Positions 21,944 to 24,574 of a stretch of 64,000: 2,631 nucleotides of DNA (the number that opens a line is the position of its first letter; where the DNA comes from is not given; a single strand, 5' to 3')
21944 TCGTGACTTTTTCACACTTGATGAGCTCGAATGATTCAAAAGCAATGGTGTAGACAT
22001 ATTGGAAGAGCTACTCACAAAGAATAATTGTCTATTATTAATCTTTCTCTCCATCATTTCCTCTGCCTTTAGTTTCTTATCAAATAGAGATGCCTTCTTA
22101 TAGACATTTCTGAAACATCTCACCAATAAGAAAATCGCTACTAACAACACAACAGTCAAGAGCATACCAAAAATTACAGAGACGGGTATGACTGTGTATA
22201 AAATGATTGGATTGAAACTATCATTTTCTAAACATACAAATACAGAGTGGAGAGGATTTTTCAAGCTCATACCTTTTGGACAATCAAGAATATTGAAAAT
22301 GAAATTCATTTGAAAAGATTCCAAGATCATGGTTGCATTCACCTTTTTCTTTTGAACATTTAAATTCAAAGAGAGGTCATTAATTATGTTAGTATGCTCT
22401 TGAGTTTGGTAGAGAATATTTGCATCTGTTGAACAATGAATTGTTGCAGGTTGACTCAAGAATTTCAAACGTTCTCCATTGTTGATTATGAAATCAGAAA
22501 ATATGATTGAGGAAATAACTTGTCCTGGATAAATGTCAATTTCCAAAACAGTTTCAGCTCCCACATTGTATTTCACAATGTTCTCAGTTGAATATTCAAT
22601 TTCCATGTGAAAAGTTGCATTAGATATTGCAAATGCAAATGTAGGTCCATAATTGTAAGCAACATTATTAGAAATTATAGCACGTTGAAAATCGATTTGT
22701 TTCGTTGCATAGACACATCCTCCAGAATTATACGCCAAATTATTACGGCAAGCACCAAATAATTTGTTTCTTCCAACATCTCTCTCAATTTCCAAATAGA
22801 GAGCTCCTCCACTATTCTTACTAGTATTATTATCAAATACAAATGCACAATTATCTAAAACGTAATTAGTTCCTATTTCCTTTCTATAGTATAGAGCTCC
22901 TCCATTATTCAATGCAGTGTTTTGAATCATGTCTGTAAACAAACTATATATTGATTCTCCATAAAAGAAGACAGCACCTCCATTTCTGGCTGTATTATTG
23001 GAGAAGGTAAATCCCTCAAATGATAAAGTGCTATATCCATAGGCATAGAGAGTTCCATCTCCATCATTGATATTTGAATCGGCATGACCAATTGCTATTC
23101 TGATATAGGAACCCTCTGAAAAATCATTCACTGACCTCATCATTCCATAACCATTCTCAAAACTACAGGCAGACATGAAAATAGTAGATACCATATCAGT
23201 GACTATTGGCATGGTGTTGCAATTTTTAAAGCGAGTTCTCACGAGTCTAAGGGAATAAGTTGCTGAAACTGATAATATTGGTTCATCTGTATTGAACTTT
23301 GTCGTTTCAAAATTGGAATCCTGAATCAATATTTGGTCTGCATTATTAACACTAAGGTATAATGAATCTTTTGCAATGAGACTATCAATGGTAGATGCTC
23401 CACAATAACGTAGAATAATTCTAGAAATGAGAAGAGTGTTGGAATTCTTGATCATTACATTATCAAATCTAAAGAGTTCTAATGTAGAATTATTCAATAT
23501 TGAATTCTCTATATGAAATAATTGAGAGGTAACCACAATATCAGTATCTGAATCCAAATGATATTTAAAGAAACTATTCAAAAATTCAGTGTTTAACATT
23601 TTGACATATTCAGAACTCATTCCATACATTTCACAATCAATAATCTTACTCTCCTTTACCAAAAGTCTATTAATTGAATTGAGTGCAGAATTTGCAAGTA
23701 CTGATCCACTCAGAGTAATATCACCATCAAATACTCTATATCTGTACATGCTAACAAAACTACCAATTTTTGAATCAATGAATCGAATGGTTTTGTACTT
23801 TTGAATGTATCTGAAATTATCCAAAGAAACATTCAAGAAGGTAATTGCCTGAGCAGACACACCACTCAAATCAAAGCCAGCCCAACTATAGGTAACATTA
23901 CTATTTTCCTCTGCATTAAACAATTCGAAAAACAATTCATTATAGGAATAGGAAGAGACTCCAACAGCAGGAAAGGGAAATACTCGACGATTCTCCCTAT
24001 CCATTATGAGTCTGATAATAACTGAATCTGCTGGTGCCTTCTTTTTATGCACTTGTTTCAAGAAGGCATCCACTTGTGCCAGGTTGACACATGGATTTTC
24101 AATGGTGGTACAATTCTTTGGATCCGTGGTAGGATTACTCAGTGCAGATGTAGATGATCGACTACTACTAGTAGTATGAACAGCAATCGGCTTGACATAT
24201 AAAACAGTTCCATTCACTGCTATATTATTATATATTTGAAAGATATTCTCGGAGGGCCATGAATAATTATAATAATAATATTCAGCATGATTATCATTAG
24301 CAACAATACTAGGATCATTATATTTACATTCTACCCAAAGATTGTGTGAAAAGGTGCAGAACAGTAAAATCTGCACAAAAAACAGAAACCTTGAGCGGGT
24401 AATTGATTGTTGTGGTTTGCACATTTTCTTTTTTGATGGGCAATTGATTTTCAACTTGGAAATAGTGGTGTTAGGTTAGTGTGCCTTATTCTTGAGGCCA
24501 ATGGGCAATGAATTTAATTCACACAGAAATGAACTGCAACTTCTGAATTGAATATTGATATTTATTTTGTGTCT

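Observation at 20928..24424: Receptor kinase whose ectodomain is built from Chlamydia-PMP-type (GGA) repeats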

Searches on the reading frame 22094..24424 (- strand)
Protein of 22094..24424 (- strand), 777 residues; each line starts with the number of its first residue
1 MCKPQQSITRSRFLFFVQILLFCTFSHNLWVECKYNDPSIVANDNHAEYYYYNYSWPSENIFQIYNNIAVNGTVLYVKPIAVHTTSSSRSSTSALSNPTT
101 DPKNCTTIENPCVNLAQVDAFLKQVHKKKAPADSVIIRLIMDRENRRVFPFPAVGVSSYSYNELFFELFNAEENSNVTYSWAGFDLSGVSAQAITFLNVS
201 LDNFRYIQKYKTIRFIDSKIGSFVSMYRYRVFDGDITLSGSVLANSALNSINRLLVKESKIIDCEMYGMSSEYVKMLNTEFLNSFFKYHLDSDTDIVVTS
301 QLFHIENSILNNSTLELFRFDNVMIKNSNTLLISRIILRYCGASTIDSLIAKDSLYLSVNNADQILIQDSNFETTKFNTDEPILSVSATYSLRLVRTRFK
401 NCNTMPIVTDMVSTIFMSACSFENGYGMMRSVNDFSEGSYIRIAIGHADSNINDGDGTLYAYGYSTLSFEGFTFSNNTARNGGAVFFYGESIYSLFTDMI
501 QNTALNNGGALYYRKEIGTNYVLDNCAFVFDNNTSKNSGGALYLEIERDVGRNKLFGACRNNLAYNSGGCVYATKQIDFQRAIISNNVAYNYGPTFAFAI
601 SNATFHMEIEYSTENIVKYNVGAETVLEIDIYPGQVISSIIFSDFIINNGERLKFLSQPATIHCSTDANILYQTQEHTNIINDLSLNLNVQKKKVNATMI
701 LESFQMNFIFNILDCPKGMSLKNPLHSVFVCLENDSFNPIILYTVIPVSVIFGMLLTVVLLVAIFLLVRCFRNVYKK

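Call 7: search_protein_families(library=ncbifam, proteins=[window:22214-24424:-], max_evalue=10)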
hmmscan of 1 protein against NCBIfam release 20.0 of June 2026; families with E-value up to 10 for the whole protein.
seq(737 aa): 1 family
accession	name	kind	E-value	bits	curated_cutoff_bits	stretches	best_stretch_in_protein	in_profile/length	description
TIGR01376.1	POMP_repeat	repeat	1.7e-06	27.6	15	3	529-543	6-20/28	polymorphic outer membrane protein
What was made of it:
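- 22625..23029 (-): PMP-type coils, aa 466-600. Four FxNN/…N-GGA[VL][FY] units (GGA at aa 482, 508, 539, 568) plus a fifth degenerate unit (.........). Call 7: TIGR01376 27.6 bits, above 15.
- Checked: NCBIfam TIGR01376 POMP_repeat 27.6 bits against a cut-off of 15 (call 7).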

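Call 8: find_homologous_proteins(query=window:22094-24424:-, max_evalue=0.001)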
Query seq(777 aa) (777 aa): 2 proteins with E <= 0.001 among 8000 candidates.
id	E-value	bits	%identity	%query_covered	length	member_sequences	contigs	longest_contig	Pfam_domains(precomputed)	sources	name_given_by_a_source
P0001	0.0e+0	1701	98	100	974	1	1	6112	PF07714.24,PF00069.32,PF02415.24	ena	-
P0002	3.1e-5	40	26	18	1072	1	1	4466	PF02415.24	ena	-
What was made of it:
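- Tried and rejected: It found only the 98% metagenome copy and one bacterial protein (call 8).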

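Call 9: find_encoding_contigs(protein=P0001, flank=5000)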
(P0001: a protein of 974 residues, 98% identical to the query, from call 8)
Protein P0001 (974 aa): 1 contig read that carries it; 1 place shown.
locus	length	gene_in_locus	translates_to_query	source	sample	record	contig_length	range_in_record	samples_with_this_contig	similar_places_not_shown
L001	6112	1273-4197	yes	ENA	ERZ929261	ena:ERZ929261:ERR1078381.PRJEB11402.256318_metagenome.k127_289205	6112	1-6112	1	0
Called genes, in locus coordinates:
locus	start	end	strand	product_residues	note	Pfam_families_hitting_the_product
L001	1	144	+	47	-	?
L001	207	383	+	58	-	-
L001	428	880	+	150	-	PF10294:Methyltransf_16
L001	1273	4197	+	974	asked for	PF02415:Chlam_PMP (faint), PF00069:Pkinase, PF07714:PK_Tyr_Ser-Thr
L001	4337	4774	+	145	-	PF00069:Pkinase, PF07714:PK_Tyr_Ser-Thr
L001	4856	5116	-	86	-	-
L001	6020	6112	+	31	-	?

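Call 28: search_solved_structures(query=window:22214-24424:-, max_evalue=10, show_alignments=2)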
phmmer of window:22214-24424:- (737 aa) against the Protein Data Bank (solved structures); distinct sequences matched with E-value up to 10: 3.
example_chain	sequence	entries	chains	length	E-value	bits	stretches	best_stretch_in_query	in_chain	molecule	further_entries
1oyz_A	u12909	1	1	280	0.17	13.2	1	59-163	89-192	Hypothetical protein yibA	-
8b6h_Dl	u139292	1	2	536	0.38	12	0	416-466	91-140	COXBP,Chromosome condensation regulator RCC1 repeat protein,Chromosome condensation regula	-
3d3k_A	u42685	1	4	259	2.3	9.4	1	679-728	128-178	Enhancer of mRNA-decapping protein 3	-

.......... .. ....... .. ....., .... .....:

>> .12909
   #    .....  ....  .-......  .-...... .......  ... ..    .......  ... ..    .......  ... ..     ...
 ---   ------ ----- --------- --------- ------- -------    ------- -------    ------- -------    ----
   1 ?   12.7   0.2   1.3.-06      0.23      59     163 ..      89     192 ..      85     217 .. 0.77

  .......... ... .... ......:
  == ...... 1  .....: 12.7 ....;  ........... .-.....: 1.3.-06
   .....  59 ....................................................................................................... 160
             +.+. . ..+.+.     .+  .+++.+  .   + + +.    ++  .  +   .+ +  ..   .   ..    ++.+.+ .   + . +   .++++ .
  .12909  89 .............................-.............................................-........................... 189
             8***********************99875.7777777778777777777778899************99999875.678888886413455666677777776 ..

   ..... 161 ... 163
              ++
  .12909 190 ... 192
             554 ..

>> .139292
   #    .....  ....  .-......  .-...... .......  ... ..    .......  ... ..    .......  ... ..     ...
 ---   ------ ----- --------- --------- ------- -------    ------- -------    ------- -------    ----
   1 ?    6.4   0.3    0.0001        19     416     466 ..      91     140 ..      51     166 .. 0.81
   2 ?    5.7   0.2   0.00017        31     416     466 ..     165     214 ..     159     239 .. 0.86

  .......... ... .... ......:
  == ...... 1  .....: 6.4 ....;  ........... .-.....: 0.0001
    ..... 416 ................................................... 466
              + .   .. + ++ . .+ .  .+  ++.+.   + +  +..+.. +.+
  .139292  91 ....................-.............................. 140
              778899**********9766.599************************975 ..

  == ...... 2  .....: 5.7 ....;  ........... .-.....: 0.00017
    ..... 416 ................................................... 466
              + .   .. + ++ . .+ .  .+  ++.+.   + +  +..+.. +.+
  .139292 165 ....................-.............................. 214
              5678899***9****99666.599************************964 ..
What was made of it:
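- No PDB sequence match was found (call 28).
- Tried and rejected: Nothing below E=0.17 (call 28).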

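Call 32: search_protein_representatives(protein=window:22214-24424:-)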
Query: 737 residues. Proteins with E-value up to 0.001 (for the whole library): 246; up to 1e-10: 34; up to 1e-30: 1. The best 150 are listed.
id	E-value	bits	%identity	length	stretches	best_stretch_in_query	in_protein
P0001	0.0e+00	1614.3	99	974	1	1-737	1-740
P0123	2.1e-22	95.5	36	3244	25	447-574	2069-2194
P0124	1.4e-20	89.5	28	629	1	100-595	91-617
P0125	1.9e-20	89.1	26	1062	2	300-734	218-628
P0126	7.8e-19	83.7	34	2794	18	475-545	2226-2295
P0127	1.2e-18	83.1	25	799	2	380-733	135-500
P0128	2.7e-17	78.7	32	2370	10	433-578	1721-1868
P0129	1.4e-16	76.2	32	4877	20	449-605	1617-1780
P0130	1.7e-16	76.0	38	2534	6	453-612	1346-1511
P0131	4.6e-16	74.6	29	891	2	309-733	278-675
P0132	8.1e-16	73.8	33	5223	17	435-573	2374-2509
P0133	1.5e-15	72.9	31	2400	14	444-573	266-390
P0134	1.9e-15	72.6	32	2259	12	463-618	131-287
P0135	5.2e-15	71.1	35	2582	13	451-614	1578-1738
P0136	5.3e-15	71.1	31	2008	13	467-589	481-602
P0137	7.1e-15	70.7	33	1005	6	455-597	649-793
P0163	1.6e-09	52.9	35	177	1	529-659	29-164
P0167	3.6e-09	51.8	24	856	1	103-722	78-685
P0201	2.2e-06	42.6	29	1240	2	420-659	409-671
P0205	3.1e-06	42.1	26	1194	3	385-606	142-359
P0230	2.5e-05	39.1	29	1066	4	301-594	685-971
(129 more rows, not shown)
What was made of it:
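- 22625..23029 (-): Call 32: bacterial PMP-repeat hits map to aa 445-610.
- Checked: Nearly all fall on aa ~445-610 of PMP-repeat proteins (call 32).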

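Call 34: search_protein_families(library=pfam, proteins=[P0124, P0125, P0127, P0131, P0167, P0201, P0137, P0230, P0205], max_evalue=0.01)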
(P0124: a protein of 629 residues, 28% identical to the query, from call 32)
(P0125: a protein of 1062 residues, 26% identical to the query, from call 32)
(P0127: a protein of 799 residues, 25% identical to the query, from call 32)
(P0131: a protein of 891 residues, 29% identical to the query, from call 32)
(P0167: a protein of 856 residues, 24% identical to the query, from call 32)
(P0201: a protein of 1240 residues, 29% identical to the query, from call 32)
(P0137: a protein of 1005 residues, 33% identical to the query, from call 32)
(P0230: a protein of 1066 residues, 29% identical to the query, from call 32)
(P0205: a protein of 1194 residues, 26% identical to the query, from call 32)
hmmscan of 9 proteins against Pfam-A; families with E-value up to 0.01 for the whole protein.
P0124 (629 aa): 1 family
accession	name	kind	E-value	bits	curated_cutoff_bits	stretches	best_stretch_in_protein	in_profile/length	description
PF02415.23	Chlam_PMP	-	1.1e-05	25.6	20.6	0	542-557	2-18/19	Chlamydia polymorphic membrane protein (Chlamydia_PMP) repeat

P0125 (1062 aa): 4 families
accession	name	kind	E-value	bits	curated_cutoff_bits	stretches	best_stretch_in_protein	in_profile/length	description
PF00069.31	Pkinase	-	4.2e-51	174.3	31.7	1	746-1053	2-258/263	Protein kinase domain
PF07714.23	PK_Tyr_Ser-Thr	-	9.5e-50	169.7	23.1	1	745-972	1-221/258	Protein tyrosine and serine/threonine kinase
PF17667.7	Pkinase_fungal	-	0.00014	21.2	24.1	1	863-947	295-385/387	Fungal protein kinase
PF03109.22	ABC1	-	0.0019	17.8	22.9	1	820-912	141-225/244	ABC1 atypical kinase-like domain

P0127 (799 aa): 5 families
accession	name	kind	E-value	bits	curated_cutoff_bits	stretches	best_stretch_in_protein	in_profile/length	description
PF07714.23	PK_Tyr_Ser-Thr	-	5e-37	128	23.1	1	605-760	1-153/258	Protein tyrosine and serine/threonine kinase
PF00069.31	Pkinase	-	6.4e-36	124.5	31.7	1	607-777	3-166/263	Protein kinase domain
PF02415.23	Chlam_PMP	-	3.1e-09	36.6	20.6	1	257-271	2-17/19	Chlamydia polymorphic membrane protein (Chlamydia_PMP) repeat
PF13229.12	Beta_helix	-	0.00013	22.1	25.9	1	120-238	28-142/158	Right handed beta helix region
PF17667.7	Pkinase_fungal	-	0.001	18.3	24.1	1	687-776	268-361/387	Fungal protein kinase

P0131 (891 aa): 2 families
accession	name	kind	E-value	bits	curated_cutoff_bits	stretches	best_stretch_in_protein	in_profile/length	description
PF07714.23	PK_Tyr_Ser-Thr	-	1.3e-25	90.6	23.1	1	767-891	1-126/258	Protein tyrosine and serine/threonine kinase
PF00069.31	Pkinase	-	6.3e-22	78.7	31.7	1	769-891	3-122/263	Protein kinase domain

P0167 (856 aa): 0 families

P0201 (1240 aa): 3 families
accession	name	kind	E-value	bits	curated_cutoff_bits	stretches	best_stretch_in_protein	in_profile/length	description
PF00069.31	Pkinase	-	1.7e-49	169.1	31.7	1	919-1222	2-257/263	Protein kinase domain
PF07714.23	PK_Tyr_Ser-Thr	-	1.8e-48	165.5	23.1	1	918-1137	1-211/258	Protein tyrosine and serine/threonine kinase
PF02415.23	Chlam_PMP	-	0.00013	22.3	20.6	0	487-503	2-18/19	Chlamydia polymorphic membrane protein (Chlamydia_PMP) repeat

P0137 (1005 aa): 1 family
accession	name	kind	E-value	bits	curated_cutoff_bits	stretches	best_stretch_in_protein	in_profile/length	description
PF02415.23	Chlam_PMP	-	4.5e-45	147.1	20.6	0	723-739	2-19/19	Chlamydia polymorphic membrane protein (Chlamydia_PMP) repeat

P0230 (1066 aa): 2 families
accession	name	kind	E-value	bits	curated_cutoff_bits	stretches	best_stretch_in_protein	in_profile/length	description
PF13229.12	Beta_helix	-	1.1e-14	54.8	25.9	3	308-484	12-139/158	Right handed beta helix region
PF02415.23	Chlam_PMP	-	5.5e-13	48.1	20.6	0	251-267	1-17/19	Chlamydia polymorphic membrane protein (Chlamydia_PMP) repeat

P0205 (1194 aa): 1 family
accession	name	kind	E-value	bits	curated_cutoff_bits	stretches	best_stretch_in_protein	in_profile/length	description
PF02415.23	Chlam_PMP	-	2.7e-16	58.3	20.6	0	865-880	3-18/19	Chlamydia polymorphic membrane protein (Chlamydia_PMP) repeat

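Call 35: list_cluster_members(proteins=[P0124, P0125, P0127, P0131, P0167, P0201, P0163, P0006, P0123, P0126])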
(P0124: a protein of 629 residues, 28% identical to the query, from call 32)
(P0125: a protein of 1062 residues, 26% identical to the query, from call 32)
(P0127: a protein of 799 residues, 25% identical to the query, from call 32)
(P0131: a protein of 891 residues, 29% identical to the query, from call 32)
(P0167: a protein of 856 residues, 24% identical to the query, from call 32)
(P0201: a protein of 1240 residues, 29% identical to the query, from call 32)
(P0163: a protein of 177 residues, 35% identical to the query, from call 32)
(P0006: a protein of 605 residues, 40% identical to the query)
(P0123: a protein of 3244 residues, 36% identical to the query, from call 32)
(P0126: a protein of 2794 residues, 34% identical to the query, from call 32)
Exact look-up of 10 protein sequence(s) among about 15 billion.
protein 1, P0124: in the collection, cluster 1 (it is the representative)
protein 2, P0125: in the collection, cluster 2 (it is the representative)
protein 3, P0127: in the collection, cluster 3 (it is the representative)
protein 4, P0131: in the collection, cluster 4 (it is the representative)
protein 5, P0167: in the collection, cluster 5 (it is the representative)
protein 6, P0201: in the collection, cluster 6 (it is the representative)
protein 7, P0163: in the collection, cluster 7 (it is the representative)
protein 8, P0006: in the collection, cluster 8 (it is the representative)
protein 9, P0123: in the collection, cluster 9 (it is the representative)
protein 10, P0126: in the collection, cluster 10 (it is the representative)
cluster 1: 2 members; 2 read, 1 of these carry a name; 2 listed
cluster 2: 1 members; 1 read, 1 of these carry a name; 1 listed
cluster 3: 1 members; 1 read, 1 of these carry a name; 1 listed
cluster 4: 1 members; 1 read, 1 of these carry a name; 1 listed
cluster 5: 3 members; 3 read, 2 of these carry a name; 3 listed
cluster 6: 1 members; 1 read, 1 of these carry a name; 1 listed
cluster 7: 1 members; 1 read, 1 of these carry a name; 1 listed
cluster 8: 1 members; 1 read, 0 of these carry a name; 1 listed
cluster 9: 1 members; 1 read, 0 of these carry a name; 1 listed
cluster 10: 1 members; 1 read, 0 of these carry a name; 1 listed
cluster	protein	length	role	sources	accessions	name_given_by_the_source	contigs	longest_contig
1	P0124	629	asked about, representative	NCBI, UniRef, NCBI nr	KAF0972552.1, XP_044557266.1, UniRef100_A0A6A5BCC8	hypothetical protein FDP41_009157 [Naegleria fowleri] | Right handed beta helix domain-containing protein n=1 Tax=Naegleria fowleri TaxID=5763 ... | uncharacterized protein FDP41_009157 [Naegleria fowleri]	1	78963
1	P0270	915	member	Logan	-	-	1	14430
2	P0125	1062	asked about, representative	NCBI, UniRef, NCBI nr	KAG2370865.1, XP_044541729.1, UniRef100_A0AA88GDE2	hypothetical protein C9374_013776 [Naegleria lovaniensis] | Protein kinase domain-containing protein n=1 Tax=Naegleria lovaniensis TaxID=51637 ... | uncharacterized protein C9374_013776 [Naegleria lovaniensis]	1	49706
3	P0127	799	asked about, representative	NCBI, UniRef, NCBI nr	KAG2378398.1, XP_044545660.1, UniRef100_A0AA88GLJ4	hypothetical protein C9374_008541 [Naegleria lovaniensis] | Protein kinase domain-containing protein n=1 Tax=Naegleria lovaniensis TaxID=51637 ... | uncharacterized protein C9374_008541 [Naegleria lovaniensis]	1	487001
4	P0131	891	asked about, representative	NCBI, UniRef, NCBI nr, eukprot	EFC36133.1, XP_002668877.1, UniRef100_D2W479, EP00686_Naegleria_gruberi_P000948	predicted protein [Naegleria gruberi] | Predicted protein n=1 Tax=Naegleria gruberi TaxID=5762 RepID=D2W479_NAEGR | uncharacterized protein NAEGRDRAFT_76208 [Naegleria gruberi]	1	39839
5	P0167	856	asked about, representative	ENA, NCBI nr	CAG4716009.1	unnamed protein product [Naegleria fowleri]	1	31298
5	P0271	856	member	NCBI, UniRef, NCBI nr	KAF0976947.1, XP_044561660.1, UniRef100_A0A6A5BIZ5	hypothetical protein FDP41_004242 [Naegleria fowleri] | Right handed beta helix domain-containing protein n=1 Tax=Naegleria fowleri TaxID=5763 ... | uncharacterized protein FDP41_004242 [Naegleria fowleri]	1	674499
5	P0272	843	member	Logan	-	-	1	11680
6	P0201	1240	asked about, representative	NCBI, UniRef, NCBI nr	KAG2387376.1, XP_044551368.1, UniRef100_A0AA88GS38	hypothetical protein C9374_001708 [Naegleria lovaniensis] | Protein kinase domain-containing protein n=1 Tax=Naegleria lovaniensis TaxID=51637 ... | uncharacterized protein C9374_001708 [Naegleria lovaniensis]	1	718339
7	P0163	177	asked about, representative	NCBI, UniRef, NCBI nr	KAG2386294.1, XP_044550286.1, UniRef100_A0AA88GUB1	hypothetical protein C9374_002740 [Naegleria lovaniensis] | Uncharacterized protein n=1 Tax=Naegleria lovaniensis TaxID=51637 RepID=A0AA88GUB1_NAELO | uncharacterized protein C9374_002740 [Naegleria lovaniensis]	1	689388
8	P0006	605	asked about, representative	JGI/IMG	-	-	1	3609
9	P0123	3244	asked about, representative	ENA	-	-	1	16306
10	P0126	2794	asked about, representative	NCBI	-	-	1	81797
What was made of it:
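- One N. fowleri family member, FDP41_004242, is modelled without a kinase (calls 34, 35).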
